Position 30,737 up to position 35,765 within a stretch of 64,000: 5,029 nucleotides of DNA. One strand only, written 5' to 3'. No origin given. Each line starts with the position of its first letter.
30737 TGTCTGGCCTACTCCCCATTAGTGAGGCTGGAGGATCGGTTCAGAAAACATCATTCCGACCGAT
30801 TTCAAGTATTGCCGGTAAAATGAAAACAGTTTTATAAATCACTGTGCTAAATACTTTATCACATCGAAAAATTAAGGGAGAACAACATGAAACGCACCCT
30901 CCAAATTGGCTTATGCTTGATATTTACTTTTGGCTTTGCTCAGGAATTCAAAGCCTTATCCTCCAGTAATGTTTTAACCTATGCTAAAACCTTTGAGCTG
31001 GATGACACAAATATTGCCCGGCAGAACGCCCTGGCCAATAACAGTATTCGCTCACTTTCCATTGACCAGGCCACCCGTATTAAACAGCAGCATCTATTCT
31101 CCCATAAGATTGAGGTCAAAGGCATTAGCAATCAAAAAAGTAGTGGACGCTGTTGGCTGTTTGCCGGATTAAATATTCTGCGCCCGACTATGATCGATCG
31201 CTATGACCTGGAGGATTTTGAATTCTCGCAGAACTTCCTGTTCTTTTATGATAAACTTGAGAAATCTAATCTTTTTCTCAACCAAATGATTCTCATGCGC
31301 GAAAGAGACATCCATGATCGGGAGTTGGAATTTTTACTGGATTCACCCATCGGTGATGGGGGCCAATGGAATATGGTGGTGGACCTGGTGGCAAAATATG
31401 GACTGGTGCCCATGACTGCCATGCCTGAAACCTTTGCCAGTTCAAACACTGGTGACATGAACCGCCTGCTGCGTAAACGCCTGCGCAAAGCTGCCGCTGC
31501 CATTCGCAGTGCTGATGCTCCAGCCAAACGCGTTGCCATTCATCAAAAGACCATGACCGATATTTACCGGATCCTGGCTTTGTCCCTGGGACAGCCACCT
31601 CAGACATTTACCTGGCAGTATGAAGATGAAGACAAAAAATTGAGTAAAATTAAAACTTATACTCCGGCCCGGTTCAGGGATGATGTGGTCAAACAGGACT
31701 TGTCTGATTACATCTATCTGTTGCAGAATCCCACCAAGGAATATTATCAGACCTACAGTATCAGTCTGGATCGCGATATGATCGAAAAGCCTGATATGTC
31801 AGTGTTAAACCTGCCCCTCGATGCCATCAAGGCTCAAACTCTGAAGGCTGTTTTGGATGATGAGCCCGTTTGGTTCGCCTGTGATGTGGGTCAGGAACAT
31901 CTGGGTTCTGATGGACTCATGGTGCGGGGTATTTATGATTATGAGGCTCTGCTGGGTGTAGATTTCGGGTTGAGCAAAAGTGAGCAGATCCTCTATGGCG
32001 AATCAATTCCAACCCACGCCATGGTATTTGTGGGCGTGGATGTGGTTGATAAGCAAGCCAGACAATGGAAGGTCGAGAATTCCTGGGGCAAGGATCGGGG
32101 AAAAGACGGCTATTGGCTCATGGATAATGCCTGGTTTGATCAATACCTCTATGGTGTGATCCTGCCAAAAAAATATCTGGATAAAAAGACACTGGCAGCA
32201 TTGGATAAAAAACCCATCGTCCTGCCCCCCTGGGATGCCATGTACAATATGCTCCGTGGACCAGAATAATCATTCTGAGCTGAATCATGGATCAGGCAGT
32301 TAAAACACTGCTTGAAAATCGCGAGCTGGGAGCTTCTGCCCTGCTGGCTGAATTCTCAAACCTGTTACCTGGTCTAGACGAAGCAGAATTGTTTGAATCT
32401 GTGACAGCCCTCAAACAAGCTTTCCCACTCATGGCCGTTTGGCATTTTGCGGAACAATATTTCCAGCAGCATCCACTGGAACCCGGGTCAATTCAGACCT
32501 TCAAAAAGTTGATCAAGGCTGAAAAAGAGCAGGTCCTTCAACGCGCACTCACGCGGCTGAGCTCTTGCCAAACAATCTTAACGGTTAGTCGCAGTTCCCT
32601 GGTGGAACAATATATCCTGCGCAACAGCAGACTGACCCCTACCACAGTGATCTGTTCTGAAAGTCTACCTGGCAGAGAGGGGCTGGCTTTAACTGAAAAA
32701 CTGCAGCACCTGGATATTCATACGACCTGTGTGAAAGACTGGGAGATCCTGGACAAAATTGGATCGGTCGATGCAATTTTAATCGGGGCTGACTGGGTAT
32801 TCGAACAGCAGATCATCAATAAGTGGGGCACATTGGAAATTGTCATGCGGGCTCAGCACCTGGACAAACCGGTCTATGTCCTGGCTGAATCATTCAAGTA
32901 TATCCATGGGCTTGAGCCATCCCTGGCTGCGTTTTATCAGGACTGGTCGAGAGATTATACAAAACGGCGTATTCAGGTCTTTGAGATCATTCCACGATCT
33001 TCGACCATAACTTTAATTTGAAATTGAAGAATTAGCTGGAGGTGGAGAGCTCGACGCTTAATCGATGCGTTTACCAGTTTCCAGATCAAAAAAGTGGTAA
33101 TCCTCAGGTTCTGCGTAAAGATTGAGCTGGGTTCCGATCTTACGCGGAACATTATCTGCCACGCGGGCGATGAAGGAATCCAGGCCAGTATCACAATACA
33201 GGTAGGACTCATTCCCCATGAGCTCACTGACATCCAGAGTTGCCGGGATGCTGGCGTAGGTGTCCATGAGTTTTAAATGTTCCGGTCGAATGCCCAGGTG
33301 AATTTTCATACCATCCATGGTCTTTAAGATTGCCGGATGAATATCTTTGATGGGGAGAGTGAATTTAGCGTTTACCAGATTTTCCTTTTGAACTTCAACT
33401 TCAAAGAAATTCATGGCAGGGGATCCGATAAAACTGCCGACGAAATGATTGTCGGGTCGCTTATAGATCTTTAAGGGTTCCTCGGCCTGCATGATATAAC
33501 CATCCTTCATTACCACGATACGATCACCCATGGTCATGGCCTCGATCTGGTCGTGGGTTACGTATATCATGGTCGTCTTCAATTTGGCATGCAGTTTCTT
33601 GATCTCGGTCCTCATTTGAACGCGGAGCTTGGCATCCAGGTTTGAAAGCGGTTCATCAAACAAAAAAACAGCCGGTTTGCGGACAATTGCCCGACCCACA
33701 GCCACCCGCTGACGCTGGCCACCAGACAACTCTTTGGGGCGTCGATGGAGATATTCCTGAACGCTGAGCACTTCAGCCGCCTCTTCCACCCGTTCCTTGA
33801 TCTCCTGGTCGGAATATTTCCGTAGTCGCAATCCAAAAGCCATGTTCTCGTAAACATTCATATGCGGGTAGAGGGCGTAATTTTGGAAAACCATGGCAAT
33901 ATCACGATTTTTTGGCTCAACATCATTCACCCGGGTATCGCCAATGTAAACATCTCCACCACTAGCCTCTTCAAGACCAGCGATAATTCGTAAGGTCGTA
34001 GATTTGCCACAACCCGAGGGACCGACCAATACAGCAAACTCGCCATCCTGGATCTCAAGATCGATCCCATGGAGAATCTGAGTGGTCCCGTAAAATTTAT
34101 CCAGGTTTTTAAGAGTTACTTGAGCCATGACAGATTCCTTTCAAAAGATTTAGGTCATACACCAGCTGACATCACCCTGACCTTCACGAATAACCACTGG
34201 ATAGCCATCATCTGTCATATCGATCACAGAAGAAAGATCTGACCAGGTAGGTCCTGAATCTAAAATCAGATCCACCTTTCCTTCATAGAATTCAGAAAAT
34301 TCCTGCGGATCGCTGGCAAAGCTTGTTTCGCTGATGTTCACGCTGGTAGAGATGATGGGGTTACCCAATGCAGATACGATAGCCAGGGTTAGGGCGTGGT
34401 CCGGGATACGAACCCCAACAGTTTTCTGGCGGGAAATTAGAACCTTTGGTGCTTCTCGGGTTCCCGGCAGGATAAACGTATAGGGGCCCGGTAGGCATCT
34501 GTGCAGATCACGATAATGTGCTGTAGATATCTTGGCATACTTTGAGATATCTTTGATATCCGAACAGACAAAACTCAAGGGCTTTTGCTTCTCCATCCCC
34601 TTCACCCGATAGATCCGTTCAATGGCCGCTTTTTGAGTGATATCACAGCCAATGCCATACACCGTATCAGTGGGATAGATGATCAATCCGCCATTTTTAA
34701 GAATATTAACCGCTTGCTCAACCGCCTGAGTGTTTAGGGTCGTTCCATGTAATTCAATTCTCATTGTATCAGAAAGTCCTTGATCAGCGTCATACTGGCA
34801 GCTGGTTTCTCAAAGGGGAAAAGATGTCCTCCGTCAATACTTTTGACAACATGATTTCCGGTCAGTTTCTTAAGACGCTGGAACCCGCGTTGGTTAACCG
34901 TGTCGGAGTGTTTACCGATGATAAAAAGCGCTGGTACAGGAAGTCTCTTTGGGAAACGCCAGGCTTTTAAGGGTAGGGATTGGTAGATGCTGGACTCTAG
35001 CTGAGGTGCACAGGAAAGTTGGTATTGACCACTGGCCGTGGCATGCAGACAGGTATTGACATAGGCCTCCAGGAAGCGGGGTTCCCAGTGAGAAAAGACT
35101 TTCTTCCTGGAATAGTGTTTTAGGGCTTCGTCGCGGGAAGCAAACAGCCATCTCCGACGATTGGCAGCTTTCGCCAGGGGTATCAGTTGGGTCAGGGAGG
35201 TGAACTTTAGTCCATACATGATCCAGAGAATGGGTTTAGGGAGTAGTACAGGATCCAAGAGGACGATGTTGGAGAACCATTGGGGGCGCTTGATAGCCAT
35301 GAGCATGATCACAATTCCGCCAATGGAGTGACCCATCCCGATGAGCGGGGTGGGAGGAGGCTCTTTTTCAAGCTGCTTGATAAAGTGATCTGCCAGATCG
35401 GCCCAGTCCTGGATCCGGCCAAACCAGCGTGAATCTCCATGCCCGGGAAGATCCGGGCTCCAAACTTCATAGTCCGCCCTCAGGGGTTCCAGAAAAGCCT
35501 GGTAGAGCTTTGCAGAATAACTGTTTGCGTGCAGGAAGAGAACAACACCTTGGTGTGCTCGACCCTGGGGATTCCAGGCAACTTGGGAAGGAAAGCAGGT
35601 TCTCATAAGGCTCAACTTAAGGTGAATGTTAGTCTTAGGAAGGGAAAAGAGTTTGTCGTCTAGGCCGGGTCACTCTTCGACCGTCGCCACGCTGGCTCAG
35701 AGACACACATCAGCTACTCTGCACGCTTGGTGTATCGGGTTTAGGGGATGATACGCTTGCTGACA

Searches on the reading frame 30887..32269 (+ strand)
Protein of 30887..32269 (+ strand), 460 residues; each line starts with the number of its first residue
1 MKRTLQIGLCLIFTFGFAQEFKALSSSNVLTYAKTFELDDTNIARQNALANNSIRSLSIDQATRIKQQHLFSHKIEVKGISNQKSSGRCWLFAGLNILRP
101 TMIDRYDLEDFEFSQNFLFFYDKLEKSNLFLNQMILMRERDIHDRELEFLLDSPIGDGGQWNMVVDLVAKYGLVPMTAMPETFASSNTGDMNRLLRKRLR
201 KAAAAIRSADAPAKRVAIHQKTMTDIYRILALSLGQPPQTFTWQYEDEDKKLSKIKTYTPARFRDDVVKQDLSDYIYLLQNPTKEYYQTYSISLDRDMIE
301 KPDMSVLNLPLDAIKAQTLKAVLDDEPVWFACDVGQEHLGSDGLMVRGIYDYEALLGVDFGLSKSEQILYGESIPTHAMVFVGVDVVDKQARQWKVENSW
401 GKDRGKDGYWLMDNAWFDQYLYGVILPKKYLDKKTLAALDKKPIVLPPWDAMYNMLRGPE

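Call 71: search_protein_families(library=pfam, proteins=[window:30887-32269:+], max_evalue=0.00001)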
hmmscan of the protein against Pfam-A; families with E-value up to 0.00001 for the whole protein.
window:30887-32269:+ (460 aa): 2 families
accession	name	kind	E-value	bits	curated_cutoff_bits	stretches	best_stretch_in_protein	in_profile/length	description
PF03051.21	Peptidase_C1_2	-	4e-142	474.5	22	1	24-452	2-437/438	Peptidase C1-like family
PF00112.29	Peptidase_C1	-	1.2e-06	29.2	20.7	0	375-413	166-203/220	Papain family cysteine protease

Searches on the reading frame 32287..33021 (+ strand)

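Call 71: search_protein_families(library=pfam, proteins=[window:32287-33021:+], max_evalue=0.00001)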
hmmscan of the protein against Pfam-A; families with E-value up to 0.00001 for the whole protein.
window:32287-33021:+ (244 aa): 1 family
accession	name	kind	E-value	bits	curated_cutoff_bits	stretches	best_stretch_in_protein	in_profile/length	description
PF01008.23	IF-2B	-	1.3e-20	74.3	22.4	1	69-204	82-219/280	Initiation factor 2 subunit family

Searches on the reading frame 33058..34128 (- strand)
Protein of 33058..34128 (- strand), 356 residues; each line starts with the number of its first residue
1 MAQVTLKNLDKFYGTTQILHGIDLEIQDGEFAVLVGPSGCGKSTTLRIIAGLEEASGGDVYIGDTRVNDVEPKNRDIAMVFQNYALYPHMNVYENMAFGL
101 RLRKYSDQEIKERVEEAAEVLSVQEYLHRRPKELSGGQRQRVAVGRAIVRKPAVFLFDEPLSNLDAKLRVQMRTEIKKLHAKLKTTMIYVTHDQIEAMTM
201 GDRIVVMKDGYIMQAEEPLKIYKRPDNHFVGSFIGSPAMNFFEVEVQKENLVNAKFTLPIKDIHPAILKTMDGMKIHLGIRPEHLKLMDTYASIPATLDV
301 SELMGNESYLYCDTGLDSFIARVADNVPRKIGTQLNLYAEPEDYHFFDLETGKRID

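Call 71: search_protein_families(library=pfam, proteins=[window:33058-34128:-], max_evalue=0.00001)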
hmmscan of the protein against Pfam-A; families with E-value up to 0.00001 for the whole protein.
window:33058-34128:- (356 aa): 4 families
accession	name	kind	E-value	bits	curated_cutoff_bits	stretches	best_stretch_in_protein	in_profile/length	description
PF00005.33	ABC_tran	-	7.8e-33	114.4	25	1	19-161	1-136/137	ABC transporter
PF17912.7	OB_MalK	-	1.6e-11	45.4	27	1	235-285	1-53/53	MalK OB fold domain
PF08402.16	TOBE_2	-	2.3e-08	34.4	21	1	278-347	1-76/76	TOBE domain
PF13304.12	AAA_21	-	5.2e-06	27.2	27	0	31-57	1-39/304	AAA domain, putative AbiEii toxin, Type IV TA system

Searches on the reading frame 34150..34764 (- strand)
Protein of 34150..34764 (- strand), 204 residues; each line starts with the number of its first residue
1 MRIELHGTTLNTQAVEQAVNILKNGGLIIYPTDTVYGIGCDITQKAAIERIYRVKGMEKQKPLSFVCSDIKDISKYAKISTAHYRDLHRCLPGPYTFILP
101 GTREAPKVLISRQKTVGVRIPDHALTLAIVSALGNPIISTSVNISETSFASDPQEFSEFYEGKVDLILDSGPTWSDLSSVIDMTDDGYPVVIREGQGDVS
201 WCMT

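Call 71: search_protein_families(library=pfam, proteins=[window:34150-34764:-], max_evalue=0.00001)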
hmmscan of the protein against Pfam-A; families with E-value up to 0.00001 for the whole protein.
window:34150-34764:- (204 aa): 1 family
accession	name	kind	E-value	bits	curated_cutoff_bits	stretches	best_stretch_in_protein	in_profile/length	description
PF01300.24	Sua5_yciO_yrdC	-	2.1e-54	184.2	25.1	1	21-195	2-178/178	Telomere recombination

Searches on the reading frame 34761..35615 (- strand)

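Call 71: search_protein_families(library=pfam, proteins=[window:34761-35615:-], max_evalue=0.00001)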
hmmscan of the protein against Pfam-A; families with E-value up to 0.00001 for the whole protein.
window:34761-35615:- (284 aa): 4 families
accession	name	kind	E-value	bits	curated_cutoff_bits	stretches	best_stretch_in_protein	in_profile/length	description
PF12697.13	Abhydrolase_6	-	3e-21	77.5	26.3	1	25-273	1-213/217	Alpha/beta hydrolase family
PF12146.15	Hydrolase_4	-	2e-15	57.2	27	1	21-176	3-165/239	Serine aminopeptidase, S33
PF00561.26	Abhydrolase_1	-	3.3e-15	56.8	25.8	1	24-271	2-245/245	alpha/beta hydrolase fold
PF00975.26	Thioesterase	-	2.3e-06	28.4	26.4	0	25-107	4-84/226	Thioesterase domain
